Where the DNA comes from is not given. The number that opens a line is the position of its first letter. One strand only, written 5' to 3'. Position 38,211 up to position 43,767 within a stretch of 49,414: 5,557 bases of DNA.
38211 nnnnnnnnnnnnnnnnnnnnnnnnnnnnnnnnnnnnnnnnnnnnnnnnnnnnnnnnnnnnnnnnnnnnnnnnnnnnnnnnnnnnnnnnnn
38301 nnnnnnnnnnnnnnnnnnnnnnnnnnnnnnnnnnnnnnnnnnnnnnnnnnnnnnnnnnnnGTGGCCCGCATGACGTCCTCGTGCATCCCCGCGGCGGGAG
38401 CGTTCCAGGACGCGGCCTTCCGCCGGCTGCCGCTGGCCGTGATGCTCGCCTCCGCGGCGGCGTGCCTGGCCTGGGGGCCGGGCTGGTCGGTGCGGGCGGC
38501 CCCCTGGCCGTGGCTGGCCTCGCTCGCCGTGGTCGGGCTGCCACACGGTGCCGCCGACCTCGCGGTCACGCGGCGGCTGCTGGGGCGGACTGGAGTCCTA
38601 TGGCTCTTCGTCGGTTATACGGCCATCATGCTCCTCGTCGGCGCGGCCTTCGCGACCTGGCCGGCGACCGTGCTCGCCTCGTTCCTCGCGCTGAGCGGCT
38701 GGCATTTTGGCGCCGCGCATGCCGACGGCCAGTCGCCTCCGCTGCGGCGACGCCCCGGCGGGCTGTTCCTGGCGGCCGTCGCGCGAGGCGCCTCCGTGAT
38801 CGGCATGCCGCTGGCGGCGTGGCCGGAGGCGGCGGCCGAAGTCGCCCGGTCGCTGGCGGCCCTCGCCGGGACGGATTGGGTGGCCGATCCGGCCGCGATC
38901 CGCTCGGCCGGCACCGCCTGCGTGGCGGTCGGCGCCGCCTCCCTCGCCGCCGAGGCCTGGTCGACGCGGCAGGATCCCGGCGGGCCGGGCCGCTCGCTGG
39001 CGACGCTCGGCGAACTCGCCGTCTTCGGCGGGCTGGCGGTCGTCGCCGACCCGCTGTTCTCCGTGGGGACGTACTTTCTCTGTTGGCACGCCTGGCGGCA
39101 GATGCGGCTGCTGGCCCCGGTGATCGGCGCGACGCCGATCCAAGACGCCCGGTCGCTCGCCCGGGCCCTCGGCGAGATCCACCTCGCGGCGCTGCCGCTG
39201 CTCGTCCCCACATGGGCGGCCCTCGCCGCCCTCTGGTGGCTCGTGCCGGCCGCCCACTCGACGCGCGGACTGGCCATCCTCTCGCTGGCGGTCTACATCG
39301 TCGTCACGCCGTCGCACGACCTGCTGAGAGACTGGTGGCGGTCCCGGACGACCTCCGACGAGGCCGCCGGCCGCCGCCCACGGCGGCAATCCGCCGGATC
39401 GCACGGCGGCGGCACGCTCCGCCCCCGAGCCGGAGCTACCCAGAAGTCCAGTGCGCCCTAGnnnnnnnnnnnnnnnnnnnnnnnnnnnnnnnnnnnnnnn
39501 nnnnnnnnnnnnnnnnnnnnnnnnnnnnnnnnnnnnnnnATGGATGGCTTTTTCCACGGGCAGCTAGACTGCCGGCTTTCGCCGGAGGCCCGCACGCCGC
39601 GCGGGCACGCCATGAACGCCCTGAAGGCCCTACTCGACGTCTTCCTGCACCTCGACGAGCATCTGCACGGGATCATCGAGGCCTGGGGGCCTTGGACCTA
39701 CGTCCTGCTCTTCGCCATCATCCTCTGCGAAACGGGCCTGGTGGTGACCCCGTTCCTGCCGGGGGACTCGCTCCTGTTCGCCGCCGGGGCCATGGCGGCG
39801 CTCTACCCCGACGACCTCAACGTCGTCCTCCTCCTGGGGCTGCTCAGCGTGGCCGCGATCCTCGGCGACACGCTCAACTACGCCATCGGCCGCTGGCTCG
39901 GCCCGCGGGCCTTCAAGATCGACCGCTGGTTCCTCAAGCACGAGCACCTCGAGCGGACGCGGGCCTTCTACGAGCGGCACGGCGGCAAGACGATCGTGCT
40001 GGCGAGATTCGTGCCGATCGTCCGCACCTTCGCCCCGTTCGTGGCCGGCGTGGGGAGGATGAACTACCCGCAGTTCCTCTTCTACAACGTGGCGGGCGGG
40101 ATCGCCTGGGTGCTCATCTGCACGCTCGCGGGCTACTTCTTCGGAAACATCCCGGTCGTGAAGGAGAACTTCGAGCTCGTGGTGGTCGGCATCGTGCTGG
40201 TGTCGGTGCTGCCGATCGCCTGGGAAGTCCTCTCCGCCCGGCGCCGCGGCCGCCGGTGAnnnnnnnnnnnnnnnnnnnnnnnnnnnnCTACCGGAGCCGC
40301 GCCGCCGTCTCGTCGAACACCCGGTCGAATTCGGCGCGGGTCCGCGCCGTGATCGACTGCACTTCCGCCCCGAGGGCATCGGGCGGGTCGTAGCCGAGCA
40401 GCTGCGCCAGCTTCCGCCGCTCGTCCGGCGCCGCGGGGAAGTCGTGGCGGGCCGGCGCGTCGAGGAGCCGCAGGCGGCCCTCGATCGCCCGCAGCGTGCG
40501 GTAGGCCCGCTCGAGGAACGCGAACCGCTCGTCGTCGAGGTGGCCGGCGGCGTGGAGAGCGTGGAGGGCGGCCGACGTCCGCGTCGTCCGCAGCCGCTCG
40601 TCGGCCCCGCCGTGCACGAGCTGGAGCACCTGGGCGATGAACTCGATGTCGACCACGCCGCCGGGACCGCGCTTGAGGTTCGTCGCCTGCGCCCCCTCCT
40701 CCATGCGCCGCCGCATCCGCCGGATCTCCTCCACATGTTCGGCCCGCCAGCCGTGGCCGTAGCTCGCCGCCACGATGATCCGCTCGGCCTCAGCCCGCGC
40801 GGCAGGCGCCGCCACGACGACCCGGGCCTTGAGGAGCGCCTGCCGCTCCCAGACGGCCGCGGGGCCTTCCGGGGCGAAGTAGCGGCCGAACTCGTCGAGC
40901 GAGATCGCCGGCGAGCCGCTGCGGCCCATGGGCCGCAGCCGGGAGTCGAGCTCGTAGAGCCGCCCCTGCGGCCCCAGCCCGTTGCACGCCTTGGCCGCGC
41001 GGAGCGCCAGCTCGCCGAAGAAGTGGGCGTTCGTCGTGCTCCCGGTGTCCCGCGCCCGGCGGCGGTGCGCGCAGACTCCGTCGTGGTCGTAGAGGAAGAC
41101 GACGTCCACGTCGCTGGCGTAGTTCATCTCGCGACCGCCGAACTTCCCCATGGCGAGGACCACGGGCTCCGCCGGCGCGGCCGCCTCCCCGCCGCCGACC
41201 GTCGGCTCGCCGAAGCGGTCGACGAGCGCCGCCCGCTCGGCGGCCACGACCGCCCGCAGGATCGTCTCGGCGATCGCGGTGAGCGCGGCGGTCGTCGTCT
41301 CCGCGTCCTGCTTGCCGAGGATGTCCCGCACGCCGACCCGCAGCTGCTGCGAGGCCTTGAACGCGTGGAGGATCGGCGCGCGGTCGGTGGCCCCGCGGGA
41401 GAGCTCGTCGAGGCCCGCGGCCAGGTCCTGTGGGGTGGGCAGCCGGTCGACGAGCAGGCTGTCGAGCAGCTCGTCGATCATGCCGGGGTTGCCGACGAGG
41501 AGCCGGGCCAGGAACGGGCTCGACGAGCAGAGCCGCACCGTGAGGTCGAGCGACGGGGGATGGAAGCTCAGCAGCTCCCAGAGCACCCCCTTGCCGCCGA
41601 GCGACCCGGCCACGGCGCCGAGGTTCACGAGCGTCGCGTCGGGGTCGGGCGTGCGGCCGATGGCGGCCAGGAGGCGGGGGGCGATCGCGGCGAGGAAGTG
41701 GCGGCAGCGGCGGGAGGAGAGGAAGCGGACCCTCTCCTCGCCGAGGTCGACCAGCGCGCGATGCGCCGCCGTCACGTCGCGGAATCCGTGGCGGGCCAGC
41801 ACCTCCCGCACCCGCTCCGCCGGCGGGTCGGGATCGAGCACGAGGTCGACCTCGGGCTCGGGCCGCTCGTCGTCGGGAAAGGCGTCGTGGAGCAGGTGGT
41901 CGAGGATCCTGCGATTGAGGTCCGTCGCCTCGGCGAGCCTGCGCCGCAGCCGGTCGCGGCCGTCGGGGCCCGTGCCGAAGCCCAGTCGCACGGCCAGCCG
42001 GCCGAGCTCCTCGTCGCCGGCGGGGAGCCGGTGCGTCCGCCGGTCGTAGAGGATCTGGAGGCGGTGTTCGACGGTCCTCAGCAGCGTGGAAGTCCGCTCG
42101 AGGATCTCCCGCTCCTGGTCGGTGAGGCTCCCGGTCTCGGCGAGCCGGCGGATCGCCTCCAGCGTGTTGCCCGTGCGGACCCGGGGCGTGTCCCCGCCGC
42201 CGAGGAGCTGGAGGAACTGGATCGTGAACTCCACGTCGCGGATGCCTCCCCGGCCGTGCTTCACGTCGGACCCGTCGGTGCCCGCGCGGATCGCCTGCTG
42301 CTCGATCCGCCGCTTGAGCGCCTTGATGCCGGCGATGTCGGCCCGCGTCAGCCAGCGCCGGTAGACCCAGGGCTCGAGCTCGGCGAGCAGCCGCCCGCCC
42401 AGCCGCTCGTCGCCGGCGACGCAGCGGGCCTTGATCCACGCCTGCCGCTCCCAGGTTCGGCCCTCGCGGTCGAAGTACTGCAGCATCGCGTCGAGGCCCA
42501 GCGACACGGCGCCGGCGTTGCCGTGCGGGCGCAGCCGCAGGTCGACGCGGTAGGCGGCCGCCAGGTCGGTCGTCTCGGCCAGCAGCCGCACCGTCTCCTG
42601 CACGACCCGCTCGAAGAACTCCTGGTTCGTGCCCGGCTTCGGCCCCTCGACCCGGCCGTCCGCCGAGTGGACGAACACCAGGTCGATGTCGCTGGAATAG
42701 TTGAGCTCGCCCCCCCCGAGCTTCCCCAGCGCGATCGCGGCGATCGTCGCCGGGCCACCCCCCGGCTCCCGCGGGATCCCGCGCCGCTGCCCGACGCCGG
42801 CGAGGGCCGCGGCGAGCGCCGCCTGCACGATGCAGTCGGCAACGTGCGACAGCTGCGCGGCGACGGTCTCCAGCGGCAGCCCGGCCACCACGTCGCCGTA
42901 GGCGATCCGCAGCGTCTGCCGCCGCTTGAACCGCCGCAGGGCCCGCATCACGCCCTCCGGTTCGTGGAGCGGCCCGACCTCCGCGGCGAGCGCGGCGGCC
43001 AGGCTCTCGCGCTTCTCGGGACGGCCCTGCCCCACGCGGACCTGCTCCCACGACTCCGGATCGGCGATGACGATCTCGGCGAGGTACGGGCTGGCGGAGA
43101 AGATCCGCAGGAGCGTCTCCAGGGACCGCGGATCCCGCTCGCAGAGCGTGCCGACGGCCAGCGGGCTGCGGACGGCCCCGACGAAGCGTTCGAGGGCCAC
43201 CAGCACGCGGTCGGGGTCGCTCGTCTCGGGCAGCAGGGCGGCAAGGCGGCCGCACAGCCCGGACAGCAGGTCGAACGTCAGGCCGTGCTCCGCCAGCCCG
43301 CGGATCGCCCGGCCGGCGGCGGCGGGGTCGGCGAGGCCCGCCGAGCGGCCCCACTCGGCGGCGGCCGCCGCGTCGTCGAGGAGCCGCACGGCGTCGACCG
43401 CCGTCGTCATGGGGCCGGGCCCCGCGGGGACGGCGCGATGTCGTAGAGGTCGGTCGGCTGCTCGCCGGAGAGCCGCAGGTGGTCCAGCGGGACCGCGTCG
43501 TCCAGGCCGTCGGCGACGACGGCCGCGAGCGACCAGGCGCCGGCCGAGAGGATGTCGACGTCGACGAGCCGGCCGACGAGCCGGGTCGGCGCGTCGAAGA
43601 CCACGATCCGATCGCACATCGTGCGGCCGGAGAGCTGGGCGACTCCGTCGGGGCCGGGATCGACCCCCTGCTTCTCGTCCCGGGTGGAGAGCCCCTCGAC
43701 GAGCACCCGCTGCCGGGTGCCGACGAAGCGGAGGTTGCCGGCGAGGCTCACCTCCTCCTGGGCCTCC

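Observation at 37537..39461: Self-contained rhodopsin + Brp/Blh retinal-synthase cassette in a housekeeping, very GC-rich neighbourhood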

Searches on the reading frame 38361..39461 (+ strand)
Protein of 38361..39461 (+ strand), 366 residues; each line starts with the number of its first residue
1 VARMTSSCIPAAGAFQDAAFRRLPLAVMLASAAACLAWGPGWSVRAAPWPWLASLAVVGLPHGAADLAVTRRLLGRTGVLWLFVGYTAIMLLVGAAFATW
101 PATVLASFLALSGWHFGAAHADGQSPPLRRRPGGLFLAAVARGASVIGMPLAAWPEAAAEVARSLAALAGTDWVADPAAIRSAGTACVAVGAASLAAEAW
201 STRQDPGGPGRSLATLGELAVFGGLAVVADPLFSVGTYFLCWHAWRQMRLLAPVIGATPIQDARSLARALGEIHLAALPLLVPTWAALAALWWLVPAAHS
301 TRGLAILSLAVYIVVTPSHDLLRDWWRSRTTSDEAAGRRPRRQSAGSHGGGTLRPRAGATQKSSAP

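Call 3: search_protein_families(library=pfam, proteins=[window:38361-39461:+], max_evalue=0.01)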
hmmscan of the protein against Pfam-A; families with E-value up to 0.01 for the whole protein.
window:38361-39461:+ (366 aa): 1 family
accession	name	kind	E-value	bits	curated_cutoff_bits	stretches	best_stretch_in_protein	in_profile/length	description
PF15461.11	BCD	-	5.6e-36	125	28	1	54-326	2-266/267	Beta-carotene 15,15'-dioxygenase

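Call 4: search_protein_families(library=ncbifam, proteins=[window:38361-39461:+], max_evalue=0.01)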
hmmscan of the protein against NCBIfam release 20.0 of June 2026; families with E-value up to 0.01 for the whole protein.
window:38361-39461:+ (366 aa): 1 family
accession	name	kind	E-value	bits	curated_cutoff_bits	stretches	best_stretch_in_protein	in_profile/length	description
TIGR03753.1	blh_monoox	subfamily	1.8e-37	129.4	95.25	1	49-310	1-247/260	beta-carotene 15,15'-dioxygenase, Brp/Blh family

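Call 6: search_solved_structures(query=window:38361-39461:+, max_evalue=1)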
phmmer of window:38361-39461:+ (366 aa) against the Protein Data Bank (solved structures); distinct sequences matched with E-value up to 1: 3.
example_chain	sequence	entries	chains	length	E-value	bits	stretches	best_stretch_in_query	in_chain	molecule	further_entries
7srq_R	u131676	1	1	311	0.18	14.2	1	216-285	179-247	5-hydroxytryptamine receptor 2B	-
7srs_R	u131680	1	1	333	0.23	13.9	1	216-284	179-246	5-hydroxytryptamine receptor 2B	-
9wng_R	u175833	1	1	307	0.34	13.3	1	216-285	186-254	5-hydroxytryptamine receptor 2B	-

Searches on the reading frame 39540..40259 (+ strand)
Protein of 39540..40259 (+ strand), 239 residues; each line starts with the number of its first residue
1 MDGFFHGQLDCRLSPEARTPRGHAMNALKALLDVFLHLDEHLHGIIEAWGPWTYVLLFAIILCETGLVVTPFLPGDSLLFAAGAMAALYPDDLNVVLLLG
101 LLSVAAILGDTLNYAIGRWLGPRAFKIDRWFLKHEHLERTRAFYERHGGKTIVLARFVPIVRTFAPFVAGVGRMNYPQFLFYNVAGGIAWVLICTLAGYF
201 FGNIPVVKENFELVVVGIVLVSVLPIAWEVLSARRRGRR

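Call 3: search_protein_families(library=pfam, proteins=[window:39540-40259:+], max_evalue=0.01)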
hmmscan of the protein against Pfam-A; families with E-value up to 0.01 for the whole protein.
window:39540-40259:+ (239 aa): 1 family
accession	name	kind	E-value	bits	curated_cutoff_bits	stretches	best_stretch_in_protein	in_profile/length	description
PF09335.16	VTT_dom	-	4.6e-24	85.7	33.9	1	73-199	1-122/123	VTT domain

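Call 4: search_protein_families(library=ncbifam, proteins=[window:39540-40259:+], max_evalue=0.01)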
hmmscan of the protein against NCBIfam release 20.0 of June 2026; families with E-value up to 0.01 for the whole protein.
window:39540-40259:+ (239 aa): 3 families
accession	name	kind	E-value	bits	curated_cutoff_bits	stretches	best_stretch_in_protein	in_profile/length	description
NF008102.0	PRK10847.1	equivalog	2.3e-81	272.8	236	1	25-237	1-214/219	DedA family protein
NF052605.1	UndecprPTUptAStph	equivalog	7.9e-14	52.1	300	1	50-199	10-160/197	undecaprenyl phosphate transporter UptA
NF052604.1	UndecprPTUtpABac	equivalog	8.5e-13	48.8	250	1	74-226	30-183/198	undecaprenyl phosphate transporter UptA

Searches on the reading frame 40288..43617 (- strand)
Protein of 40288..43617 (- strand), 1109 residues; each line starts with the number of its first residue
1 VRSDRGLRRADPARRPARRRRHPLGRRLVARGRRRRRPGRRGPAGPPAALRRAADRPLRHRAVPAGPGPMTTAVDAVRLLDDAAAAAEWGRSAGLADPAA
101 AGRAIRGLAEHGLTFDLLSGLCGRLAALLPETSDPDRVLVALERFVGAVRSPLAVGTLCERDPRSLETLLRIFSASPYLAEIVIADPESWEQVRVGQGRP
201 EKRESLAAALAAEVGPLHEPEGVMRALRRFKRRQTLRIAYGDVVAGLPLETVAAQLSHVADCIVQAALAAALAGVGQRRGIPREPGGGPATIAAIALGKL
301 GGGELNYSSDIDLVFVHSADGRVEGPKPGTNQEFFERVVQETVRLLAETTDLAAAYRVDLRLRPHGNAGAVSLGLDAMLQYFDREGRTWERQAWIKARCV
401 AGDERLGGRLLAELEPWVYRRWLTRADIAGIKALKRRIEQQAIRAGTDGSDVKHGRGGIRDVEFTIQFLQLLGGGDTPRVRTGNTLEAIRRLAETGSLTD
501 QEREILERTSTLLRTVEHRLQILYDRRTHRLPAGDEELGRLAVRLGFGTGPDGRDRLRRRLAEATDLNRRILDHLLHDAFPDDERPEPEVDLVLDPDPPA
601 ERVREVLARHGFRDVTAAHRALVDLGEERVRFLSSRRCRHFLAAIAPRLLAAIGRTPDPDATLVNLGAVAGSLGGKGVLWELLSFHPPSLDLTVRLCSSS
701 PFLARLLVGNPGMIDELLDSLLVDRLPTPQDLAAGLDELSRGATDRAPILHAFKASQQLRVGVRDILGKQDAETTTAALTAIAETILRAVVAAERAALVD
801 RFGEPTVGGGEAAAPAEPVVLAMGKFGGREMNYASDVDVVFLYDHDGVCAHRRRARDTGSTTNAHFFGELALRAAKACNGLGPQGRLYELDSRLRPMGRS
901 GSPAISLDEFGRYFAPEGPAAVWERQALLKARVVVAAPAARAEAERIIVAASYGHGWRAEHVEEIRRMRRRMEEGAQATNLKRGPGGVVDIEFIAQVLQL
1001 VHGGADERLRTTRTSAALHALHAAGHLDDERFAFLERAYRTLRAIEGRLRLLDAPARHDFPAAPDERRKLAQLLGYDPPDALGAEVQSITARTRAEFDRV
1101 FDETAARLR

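Call 28: search_protein_families(library=pfam, proteins=[window:40288-43617:-], max_evalue=0.001)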
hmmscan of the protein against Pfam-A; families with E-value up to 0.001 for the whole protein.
window:40288-43617:- (1109 aa): 2 families
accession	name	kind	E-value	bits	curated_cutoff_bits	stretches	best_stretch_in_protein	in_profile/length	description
PF03710.21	GlnE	-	2.3e-113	378.2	24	2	167-410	2-249/252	Glutamate-ammonia ligase adenylyltransferase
PF08335.16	GlnD_UR_UTase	-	1.1e-44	152.3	21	2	433-571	2-136/141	GlnD PII-uridylyltransferase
